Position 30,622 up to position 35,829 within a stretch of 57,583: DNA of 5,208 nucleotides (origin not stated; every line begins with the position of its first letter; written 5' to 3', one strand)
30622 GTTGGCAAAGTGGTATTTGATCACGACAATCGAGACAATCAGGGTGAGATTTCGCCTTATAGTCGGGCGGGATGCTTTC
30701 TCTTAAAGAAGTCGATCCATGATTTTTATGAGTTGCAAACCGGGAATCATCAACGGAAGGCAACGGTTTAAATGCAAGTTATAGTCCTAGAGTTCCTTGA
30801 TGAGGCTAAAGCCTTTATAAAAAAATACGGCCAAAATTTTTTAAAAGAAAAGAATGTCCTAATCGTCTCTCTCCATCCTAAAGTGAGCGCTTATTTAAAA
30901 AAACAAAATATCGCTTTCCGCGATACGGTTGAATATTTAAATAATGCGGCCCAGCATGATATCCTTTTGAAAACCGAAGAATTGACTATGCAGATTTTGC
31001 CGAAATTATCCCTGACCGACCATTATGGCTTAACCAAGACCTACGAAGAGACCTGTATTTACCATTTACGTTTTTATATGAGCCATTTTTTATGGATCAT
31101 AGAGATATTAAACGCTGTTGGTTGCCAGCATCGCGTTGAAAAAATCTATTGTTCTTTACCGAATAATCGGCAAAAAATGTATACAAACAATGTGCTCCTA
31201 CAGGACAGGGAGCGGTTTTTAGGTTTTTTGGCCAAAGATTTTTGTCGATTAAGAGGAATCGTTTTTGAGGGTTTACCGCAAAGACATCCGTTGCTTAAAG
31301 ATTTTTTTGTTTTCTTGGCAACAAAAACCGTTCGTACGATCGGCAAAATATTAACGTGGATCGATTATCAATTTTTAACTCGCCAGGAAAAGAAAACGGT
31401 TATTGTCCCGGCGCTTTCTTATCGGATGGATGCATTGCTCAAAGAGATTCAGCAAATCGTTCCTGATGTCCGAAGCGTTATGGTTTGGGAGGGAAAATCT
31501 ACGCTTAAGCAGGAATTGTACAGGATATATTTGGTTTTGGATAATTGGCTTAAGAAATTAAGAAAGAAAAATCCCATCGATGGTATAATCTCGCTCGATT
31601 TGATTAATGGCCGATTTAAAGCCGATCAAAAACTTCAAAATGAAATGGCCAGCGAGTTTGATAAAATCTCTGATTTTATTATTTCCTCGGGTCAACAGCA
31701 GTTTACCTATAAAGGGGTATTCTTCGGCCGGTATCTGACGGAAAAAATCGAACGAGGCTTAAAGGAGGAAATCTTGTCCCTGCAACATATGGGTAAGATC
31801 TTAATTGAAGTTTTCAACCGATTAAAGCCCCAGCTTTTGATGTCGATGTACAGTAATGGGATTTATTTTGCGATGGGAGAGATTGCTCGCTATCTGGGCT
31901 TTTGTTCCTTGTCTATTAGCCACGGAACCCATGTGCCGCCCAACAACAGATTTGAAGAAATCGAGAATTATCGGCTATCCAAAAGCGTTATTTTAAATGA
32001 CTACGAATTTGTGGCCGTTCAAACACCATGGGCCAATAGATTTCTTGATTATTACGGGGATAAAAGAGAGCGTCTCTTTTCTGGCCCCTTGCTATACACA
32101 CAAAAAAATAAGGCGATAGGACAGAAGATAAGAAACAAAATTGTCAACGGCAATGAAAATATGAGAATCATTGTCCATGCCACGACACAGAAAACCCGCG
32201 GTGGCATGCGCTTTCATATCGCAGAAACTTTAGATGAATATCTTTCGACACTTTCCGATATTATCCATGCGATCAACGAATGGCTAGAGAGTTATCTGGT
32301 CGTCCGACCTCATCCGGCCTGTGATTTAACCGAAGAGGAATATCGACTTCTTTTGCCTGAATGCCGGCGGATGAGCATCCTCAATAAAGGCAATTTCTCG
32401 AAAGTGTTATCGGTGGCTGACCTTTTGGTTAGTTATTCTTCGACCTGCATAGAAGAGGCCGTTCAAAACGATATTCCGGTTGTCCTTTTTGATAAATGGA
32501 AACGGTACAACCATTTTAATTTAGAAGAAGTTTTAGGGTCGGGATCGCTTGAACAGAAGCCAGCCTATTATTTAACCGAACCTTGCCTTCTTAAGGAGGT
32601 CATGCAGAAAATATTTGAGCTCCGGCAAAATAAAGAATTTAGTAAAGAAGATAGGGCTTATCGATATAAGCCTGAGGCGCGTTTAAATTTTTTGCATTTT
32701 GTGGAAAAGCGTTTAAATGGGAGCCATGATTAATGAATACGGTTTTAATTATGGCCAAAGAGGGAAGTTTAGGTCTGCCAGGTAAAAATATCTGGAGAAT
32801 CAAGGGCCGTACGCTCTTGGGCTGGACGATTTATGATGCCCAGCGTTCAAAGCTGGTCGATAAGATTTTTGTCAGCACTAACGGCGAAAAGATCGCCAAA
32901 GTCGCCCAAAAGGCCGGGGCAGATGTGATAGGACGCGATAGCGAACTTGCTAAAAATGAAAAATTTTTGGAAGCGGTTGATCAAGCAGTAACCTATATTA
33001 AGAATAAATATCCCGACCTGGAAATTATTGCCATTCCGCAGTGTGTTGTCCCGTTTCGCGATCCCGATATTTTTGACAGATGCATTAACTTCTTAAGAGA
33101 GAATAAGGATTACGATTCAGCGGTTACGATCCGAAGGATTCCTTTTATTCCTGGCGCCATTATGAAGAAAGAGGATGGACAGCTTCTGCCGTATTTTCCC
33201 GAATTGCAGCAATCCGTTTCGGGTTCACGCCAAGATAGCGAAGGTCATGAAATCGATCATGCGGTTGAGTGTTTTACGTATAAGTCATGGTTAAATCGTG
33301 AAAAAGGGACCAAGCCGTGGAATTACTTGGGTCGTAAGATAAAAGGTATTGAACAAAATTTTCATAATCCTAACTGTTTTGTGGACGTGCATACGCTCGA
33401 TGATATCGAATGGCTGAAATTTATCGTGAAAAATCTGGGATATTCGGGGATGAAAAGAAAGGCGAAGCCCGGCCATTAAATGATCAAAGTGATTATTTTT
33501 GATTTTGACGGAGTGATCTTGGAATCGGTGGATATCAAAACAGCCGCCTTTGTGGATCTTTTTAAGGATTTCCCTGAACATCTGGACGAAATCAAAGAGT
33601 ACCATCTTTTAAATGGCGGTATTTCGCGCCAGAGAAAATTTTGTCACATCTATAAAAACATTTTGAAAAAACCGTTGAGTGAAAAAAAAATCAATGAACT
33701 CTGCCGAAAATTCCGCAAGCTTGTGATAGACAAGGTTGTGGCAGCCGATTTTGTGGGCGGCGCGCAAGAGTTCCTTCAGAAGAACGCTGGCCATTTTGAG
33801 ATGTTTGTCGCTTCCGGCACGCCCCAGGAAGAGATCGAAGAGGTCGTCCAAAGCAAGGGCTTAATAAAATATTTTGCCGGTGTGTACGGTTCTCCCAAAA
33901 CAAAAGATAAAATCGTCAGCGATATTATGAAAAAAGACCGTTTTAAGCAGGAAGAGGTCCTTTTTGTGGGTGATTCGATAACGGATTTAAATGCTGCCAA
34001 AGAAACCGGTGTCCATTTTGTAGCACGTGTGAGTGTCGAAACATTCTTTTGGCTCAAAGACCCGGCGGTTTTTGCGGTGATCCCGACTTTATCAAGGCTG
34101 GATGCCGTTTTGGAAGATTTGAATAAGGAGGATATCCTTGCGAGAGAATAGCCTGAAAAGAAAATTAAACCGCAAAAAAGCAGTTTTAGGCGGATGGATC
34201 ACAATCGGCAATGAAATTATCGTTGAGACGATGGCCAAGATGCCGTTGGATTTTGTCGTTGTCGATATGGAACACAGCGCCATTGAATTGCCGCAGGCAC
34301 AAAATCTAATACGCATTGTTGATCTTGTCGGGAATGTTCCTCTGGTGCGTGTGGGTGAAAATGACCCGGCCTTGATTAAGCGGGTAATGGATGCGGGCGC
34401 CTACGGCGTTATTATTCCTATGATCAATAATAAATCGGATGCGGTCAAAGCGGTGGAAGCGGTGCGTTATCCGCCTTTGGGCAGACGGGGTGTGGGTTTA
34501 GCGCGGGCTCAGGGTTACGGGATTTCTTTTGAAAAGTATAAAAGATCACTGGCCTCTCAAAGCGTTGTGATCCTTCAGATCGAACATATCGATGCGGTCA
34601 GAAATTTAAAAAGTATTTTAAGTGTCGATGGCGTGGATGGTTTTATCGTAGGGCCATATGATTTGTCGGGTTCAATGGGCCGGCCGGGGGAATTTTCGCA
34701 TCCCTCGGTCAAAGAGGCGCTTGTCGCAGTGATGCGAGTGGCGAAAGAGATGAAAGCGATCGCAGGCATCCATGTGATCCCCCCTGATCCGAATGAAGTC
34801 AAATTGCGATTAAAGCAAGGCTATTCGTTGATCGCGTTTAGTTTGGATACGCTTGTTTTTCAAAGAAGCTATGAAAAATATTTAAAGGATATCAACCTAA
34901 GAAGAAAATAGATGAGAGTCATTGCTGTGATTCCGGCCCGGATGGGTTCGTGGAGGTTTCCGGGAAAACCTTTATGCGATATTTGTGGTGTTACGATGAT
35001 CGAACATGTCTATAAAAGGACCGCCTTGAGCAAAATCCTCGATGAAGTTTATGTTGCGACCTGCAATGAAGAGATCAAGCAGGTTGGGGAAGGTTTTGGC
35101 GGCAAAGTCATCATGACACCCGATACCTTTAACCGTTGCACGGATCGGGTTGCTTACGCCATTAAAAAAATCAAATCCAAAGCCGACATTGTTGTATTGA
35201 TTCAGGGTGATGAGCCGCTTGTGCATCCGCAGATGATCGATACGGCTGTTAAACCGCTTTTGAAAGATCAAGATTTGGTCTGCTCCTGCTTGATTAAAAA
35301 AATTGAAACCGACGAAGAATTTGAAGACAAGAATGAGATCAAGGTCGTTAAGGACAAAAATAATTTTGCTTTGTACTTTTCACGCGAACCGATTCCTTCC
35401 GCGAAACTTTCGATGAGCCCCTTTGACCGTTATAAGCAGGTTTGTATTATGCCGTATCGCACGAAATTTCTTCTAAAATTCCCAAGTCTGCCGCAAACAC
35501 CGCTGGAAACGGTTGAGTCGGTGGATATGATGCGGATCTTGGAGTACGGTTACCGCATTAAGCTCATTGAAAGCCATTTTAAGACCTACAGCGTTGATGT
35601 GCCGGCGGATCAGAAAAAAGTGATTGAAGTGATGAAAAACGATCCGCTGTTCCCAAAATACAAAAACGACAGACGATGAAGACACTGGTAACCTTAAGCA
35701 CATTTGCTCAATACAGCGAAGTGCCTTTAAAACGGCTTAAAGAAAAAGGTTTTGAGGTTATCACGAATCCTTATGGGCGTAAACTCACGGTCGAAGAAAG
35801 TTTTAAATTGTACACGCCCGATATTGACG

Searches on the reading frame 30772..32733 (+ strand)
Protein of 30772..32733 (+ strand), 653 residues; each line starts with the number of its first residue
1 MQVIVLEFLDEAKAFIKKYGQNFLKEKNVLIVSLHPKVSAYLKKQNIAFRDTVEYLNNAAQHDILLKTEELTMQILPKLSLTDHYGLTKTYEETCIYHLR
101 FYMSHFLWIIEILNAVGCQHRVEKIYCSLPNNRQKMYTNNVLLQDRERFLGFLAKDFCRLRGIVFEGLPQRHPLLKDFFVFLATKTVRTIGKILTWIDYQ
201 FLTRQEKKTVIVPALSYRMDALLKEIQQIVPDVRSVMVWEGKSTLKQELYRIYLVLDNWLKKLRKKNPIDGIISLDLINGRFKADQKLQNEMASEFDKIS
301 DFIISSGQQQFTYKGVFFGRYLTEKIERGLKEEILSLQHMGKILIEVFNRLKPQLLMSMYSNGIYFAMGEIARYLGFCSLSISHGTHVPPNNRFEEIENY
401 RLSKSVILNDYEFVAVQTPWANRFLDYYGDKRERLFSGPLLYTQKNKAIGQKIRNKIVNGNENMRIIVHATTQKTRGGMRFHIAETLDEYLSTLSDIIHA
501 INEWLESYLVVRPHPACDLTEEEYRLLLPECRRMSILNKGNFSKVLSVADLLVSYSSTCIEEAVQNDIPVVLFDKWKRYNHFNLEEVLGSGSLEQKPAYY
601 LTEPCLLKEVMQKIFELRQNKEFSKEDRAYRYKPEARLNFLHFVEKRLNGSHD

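Call 5: search_protein_families(library=pfam, proteins=[window:30772-32733:+], max_evalue=0.01)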
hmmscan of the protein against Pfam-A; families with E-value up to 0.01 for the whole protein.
window:30772-32733:+ (653 aa): 2 families
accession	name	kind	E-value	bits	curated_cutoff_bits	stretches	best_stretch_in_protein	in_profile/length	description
PF02350.25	Epimerase_2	-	0.00093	18.6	30.6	1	472-577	179-289/347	UDP-N-acetylglucosamine 2-epimerase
PF20471.4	DUF6716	-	0.0012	18.3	27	1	536-574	246-284/342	Putative glycosyltransferase (DUF6716)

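Call 14: search_protein_families(library=ncbifam, proteins=[window:30772-32733:+], max_evalue=0.01)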
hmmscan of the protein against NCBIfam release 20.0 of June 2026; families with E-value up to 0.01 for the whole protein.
window:30772-32733:+ (653 aa): 2 families
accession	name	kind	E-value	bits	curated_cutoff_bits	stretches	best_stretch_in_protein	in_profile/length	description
TIGR04396.2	surf_polysacc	subfamily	2.7e-05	23.5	125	1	506-578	223-293/427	surface carbohydrate biosynthesis protein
NF046086.1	BFO_1060_trans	domain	0.0012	18.1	200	1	496-574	210-290/365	BFO_1060 family glycosyltransferase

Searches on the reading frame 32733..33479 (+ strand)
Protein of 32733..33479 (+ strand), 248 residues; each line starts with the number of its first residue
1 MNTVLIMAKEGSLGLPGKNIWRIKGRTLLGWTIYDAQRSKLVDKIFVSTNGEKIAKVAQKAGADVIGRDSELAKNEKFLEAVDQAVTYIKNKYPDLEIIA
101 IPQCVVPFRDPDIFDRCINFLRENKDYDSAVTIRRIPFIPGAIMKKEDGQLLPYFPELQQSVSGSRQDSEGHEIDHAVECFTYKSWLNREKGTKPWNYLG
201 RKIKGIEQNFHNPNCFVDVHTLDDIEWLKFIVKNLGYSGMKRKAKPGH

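Call 5: search_protein_families(library=pfam, proteins=[window:32733-33479:+], max_evalue=0.01)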
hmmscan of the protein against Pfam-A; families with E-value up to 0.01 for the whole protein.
window:32733-33479:+ (248 aa): 1 family
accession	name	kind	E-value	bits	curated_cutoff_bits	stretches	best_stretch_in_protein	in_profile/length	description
PF02348.25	CTP_transf_3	-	2.6e-15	57.2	22.6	1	4-129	2-122/217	Cytidylyltransferase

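Call 36: search_protein_families(library=ncbifam, proteins=[window:32733-33479:+], max_evalue=0.00001)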
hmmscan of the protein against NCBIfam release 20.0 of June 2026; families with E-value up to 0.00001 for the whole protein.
window:32733-33479:+ (248 aa): 6 families
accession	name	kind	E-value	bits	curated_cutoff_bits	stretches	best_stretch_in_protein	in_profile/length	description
TIGR03584.1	PseF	equivalog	3.5e-16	59.5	205.7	1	5-160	3-159/222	pseudaminic acid cytidylyltransferase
NF003950.0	PRK05450.1-3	subfamily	1.7e-10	40.7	234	1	3-134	4-130/248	3-deoxy-manno-octulosonate cytidylyltransferase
NF003952.0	PRK05450.1-5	subfamily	2.8e-09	36.5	193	1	4-133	5-128/250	3-deoxy-manno-octulosonate cytidylyltransferase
NF009905.0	PRK13368.1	subfamily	9.1e-09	35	255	1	3-128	4-121/243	3-deoxy-manno-octulosonate cytidylyltransferase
NF003948.0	PRK05450.1-1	equivalog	1.1e-06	28.1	281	1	3-131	7-129/248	3-deoxy-manno-octulosonate cytidylyltransferase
TIGR00466.1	kdsB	equivalog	4.6e-06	26.2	155.2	1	3-84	4-85/241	3-deoxy-manno-octulosonate cytidylyltransferase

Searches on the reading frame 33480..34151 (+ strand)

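Call 5: search_protein_families(library=pfam, proteins=[window:33480-34151:+], max_evalue=0.01)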
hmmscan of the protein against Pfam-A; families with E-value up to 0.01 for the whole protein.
window:33480-34151:+ (223 aa): 5 families
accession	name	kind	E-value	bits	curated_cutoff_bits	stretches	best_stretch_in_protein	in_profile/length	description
PF13419.12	HAD_2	-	1.8e-21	77.5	23.8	1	5-182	1-177/178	Haloacid dehalogenase-like hydrolase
PF00702.32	Hydrolase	-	4.3e-15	57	26.4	1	2-175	1-189/191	haloacid dehalogenase-like hydrolase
PF12710.13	HAD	-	9e-08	33.2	27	1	5-174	1-189/189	haloacid dehalogenase-like hydrolase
PF06888.18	Put_Phosphatase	-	0.00019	21.4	27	0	4-143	2-127/234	Putative Phosphatase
PF13242.12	Hydrolase_like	-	0.00055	20.2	22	1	147-181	11-46/75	HAD-hyrolase-like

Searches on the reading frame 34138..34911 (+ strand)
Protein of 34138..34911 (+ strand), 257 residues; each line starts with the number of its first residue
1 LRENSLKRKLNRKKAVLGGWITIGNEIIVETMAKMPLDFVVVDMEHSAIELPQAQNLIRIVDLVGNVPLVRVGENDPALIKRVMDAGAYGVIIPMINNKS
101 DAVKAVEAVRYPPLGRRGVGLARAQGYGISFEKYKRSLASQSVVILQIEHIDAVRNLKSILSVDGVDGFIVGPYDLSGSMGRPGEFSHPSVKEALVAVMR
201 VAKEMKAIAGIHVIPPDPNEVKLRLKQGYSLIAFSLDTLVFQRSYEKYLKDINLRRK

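Call 5: search_protein_families(library=pfam, proteins=[window:34138-34911:+], max_evalue=0.01)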
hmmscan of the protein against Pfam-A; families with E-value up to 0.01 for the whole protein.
window:34138-34911:+ (257 aa): 1 family
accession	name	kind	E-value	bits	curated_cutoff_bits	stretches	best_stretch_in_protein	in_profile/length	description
PF03328.21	HpcH_HpaI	-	2e-31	109.4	25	1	20-241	5-218/221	HpcH/HpaI aldolase/citrate lyase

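Call 36: search_protein_families(library=ncbifam, proteins=[window:34138-34911:+], max_evalue=0.00001)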
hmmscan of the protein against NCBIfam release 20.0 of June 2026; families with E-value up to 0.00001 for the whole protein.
window:34138-34911:+ (257 aa): 4 families
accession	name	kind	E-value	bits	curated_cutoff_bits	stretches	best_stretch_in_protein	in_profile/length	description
TIGR02311.1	HpaI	equivalog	7.9e-52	176.2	368.8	1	4-251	1-247/249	4-hydroxy-2-oxoheptanedioate aldolase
NF007849.0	PRK10558.1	equivalog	1e-46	159.5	393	1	4-247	8-249/256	2-dehydro-3-deoxyglucarate aldolase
TIGR03239.1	GarL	equivalog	4e-45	154.3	406.75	1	4-245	1-240/249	2-dehydro-3-deoxyglucarate aldolase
NF007521.0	PRK10128.1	equivalog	2.4e-38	132.2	441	1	3-249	6-251/267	2-keto-3-deoxy-L-rhamnonate aldolase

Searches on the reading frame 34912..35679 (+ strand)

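Call 5: search_protein_families(library=pfam, proteins=[window:34912-35679:+], max_evalue=0.01)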
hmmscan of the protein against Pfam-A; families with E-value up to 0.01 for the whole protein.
window:34912-35679:+ (255 aa): 3 families
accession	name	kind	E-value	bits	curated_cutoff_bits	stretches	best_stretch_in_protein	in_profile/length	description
PF02348.25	CTP_transf_3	-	4e-49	167.8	22.6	1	4-216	1-217/217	Cytidylyltransferase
PF12804.13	NTP_transf_3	-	2.6e-09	37.9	27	1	10-124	11-120/160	MobA-like NTP transferase domain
PF01128.25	IspD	-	0.0069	16.6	27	1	18-118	19-119/221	2-C-methyl-D-erythritol 4-phosphate cytidylyltransferase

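Call 36: search_protein_families(library=ncbifam, proteins=[window:34912-35679:+], max_evalue=0.00001)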
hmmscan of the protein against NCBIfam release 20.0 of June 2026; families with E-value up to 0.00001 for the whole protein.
window:34912-35679:+ (255 aa): 6 families
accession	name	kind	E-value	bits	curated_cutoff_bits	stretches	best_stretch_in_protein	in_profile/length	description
NF009905.0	PRK13368.1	subfamily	2.4e-87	292.3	255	1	1-244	1-241/243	3-deoxy-manno-octulosonate cytidylyltransferase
NF003952.0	PRK05450.1-5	subfamily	6e-79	264.7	193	1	1-244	1-248/250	3-deoxy-manno-octulosonate cytidylyltransferase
NF003950.0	PRK05450.1-3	subfamily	8e-66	221.9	234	1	1-243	1-244/248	3-deoxy-manno-octulosonate cytidylyltransferase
NF003948.0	PRK05450.1-1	equivalog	5.7e-50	169.8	281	1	1-243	4-245/248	3-deoxy-manno-octulosonate cytidylyltransferase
TIGR00466.1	kdsB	equivalog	6.4e-43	146.9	155.2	1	2-218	2-223/241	3-deoxy-manno-octulosonate cytidylyltransferase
TIGR03584.1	PseF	equivalog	3.7e-12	46.4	205.7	1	4-123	1-127/222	pseudaminic acid cytidylyltransferase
